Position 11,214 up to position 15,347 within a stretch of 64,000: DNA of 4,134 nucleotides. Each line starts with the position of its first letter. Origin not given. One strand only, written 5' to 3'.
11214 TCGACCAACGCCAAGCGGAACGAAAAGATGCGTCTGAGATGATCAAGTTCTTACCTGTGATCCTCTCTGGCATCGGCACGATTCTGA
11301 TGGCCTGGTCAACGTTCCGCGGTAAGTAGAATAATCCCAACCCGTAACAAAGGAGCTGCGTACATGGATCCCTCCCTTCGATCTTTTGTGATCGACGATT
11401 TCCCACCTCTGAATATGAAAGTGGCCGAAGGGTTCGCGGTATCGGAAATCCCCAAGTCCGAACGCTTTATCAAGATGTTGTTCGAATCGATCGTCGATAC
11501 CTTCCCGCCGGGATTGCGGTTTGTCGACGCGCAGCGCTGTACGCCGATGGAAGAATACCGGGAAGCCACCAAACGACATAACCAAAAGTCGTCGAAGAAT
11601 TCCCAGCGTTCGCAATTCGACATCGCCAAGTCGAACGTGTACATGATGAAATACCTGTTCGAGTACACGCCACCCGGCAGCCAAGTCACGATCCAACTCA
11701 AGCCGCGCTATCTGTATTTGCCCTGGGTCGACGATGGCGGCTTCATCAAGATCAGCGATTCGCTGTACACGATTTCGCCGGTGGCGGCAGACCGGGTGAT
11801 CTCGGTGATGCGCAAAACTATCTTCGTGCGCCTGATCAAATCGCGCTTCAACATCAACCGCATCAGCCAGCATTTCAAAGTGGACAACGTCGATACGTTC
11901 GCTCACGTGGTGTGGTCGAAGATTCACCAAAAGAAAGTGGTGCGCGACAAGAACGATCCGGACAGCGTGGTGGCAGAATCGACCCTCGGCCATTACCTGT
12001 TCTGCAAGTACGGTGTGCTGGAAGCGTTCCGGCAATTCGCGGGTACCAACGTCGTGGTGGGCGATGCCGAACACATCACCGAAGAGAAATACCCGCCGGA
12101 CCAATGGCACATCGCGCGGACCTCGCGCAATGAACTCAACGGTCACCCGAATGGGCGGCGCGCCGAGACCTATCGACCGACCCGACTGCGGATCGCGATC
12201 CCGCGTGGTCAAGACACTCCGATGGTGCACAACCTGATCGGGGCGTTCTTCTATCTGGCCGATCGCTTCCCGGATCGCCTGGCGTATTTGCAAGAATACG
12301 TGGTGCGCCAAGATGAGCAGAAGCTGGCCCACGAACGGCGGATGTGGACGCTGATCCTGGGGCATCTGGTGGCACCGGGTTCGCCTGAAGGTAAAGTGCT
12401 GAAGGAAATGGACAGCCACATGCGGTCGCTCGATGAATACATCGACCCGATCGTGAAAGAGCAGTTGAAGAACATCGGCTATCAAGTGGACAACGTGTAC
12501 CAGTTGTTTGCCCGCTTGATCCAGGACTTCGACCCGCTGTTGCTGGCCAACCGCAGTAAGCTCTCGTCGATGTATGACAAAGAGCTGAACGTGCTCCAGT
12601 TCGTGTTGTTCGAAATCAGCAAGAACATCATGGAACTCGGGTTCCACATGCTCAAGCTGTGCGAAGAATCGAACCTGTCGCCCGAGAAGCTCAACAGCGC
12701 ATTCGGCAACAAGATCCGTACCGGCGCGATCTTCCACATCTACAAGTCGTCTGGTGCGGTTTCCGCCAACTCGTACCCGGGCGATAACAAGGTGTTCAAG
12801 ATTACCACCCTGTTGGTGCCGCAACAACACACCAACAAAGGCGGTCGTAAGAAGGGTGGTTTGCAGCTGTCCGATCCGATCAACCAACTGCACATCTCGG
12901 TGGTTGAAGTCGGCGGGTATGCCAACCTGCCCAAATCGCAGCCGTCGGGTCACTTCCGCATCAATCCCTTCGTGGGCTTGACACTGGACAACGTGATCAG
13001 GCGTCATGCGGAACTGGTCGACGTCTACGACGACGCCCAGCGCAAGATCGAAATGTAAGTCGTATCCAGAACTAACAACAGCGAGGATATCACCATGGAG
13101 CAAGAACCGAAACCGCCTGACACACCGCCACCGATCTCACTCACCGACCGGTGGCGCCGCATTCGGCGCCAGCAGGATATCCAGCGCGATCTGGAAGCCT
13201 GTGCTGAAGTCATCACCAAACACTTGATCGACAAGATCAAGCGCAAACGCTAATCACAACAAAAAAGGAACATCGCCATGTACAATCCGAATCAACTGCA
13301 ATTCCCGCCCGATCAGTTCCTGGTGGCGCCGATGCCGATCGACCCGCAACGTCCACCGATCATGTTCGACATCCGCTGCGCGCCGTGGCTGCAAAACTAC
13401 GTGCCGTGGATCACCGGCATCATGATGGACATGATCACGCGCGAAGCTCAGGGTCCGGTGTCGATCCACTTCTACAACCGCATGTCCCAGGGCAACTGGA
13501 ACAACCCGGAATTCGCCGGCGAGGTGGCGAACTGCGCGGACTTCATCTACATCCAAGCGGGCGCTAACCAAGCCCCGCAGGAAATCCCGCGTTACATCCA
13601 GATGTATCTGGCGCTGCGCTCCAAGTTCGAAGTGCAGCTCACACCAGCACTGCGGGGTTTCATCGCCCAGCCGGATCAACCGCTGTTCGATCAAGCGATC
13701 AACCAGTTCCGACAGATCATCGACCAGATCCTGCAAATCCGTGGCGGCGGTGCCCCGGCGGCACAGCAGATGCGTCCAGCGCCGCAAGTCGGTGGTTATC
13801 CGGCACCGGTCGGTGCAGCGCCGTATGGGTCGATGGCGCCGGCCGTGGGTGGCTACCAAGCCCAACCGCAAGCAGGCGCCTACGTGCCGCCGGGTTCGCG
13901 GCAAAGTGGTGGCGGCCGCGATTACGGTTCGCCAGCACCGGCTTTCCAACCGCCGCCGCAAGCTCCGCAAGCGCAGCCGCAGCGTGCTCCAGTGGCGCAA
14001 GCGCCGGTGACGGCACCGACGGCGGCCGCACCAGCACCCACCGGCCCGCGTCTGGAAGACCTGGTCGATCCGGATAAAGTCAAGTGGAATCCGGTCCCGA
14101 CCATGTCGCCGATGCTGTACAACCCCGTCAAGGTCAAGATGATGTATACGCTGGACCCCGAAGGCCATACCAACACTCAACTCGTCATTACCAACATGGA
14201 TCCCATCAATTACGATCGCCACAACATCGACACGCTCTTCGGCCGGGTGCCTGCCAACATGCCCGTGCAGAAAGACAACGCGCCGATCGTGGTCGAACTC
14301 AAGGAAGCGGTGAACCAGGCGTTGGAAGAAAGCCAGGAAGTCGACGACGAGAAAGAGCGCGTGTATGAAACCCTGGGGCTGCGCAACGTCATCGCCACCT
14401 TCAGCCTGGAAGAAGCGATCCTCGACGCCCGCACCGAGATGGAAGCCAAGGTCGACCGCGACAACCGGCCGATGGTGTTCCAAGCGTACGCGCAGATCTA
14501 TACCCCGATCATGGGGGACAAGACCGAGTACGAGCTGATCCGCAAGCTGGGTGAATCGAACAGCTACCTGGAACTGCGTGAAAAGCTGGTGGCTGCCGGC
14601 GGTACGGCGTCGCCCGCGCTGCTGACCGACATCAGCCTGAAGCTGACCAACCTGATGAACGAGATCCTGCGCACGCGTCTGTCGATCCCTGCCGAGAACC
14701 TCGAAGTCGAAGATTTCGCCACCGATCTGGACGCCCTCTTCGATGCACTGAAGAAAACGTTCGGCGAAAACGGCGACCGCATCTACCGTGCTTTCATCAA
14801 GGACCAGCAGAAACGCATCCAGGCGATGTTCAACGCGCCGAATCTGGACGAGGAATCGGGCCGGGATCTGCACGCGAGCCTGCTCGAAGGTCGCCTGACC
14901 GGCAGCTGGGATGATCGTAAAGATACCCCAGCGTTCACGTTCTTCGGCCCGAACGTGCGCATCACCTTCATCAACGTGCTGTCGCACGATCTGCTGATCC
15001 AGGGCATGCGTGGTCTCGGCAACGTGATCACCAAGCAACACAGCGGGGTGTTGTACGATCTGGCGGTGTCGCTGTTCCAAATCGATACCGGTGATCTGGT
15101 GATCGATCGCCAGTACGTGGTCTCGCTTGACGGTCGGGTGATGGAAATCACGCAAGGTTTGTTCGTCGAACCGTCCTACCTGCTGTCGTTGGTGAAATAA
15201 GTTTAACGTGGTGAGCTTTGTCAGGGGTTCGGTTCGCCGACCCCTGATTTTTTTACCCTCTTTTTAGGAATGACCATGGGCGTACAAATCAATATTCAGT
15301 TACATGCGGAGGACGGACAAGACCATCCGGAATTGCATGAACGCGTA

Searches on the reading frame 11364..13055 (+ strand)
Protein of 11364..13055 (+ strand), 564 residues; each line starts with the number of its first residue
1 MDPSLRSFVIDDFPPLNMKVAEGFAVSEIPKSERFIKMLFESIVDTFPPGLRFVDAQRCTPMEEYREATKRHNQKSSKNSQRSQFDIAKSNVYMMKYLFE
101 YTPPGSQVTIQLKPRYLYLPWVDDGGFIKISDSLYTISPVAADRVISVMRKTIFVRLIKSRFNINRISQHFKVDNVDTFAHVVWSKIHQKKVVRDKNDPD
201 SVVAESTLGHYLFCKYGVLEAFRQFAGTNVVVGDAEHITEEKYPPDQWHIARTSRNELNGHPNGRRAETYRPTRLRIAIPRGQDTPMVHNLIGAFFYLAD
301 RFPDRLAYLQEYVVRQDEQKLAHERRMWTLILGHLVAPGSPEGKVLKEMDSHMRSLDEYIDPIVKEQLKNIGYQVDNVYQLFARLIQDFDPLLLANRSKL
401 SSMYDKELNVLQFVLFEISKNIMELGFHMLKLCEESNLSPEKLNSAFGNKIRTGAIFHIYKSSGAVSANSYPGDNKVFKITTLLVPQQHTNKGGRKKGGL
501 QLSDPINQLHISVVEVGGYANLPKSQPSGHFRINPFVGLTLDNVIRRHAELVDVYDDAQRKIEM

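Call 16: search_protein_families(library=phrogs, proteins=[window:11364-13055:+], max_evalue=0.00001)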
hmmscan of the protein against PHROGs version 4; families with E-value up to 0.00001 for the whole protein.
window:11364-13055:+ (564 aa): 1 family
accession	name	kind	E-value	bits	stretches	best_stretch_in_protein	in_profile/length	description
phrog_2943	-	DNA, RNA and nucleotide metabolism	6e-134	448.5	1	1-563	1-531/535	polymerase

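Call 32: search_dna_similar(query=window:11364-13055:+, collection=phages, mode=protein, max_evalue=1e-20, max_rows=25)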
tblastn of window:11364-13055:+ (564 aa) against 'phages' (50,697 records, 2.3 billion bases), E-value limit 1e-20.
Records with a match: 163; places in all: 163; records where one place covers at least 80% of the query: 161.
Best place of each record, by identity: <60% 163.
By first word of the organism name: Pseudomonas 69; Erwinia 26; Serratia 19; Ralstonia 13; Vibrio 10; Klebsiella 9; Burkholderia 4; Xanthomonas 3; Escherichia 2; Salmonella 2; and 5 more.
By host as written in the record: Pseudomonas aeruginosa 28; Erwinia amylovora 20; - 16; Klebsiella pneumoniae 11; Pseudomonas aeruginosa PAO1 8; Ralstonia solanacearum 6; Ralstonia pseudosolanacearum 5; Pseudomonas fluorescens SBW25 4; and 44 more.
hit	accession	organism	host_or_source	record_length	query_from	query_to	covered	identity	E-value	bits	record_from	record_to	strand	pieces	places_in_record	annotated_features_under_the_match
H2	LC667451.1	Burkholderia phage FLC9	Burkholderia glumae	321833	14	563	98%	41.1%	4e-129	422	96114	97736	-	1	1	hypothetical protein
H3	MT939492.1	Xanthomonas phage Xoo-sp14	Xanthomonas oryzae pv. oryzae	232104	14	563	98%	34.7%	9e-99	334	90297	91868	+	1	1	hypothetical protein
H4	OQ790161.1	Xanthomonas phage RTH11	Xanthomonas sp.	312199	13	563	98%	33.9%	2e-91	313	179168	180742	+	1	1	hypothetical protein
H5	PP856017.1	Burkholderia phage vB_BgluM-SURPRISE13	Burkholderia glumae LMG 2196 (= ATCC ...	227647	1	540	96%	34.0%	2e-94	322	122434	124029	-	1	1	hypothetical protein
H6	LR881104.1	Klebsiella phage vB_KvM-Eowyn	-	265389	1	563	100%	32.3%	2e-86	298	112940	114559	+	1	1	hypothetical protein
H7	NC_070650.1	Klebsiella phage vB_KvM-Eowyn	-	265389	1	563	100%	32.3%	2e-86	298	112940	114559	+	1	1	polymerase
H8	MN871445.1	Serratia phage KpHz_2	Klebsiella pneumoniae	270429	1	563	100%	32.3%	2e-86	298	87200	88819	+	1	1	record has no annotation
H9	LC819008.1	Ralstonia phage FLC4-4C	Ralstonia pseudosolanacearum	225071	1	540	96%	33.6%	4e-92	315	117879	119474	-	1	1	putative RNA polymerase beta subunit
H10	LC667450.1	Burkholderia phage FLC8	Burkholderia glumae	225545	1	540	96%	33.6%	4e-92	315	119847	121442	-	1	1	hypothetical protein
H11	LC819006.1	Ralstonia phage FLC4-11C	Ralstonia pseudosolanacearum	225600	1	540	96%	33.6%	4e-92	315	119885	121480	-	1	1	putative RNA polymerase beta subunit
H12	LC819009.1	Ralstonia phage FLC4-5C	Ralstonia pseudosolanacearum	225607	1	540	96%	33.6%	4e-92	315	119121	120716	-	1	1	putative RNA polymerase beta subunit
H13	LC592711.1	Burkholderia phage FLC6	Burkholderia glumae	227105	1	540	96%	33.6%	4e-92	315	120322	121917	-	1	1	putative RNA polymerase beta subunit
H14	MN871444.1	Serratia phage KpGz_1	Klebsiella pneumoniae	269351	1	563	100%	32.2%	2e-85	295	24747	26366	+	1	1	record has no annotation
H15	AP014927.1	Ralstonia phage RSF1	Ralstonia solanacearum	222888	1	540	96%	33.5%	1e-90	311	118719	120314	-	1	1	putative RNA polymerase beta subunit | hypothetical protein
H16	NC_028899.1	Ralstonia phage RSF1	Ralstonia solanacearum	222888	1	540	96%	33.5%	1e-90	311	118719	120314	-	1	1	polymerase | hypothetical protein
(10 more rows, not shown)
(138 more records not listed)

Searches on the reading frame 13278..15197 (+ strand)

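Call 16: search_protein_families(library=phrogs, proteins=[window:13278-15197:+], max_evalue=0.00001)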
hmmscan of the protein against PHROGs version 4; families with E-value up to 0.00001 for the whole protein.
window:13278-15197:+ (640 aa): 1 family
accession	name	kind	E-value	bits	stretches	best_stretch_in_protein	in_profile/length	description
phrog_36323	-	unknown function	4.4e-09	36.4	1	406-638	484-697/699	-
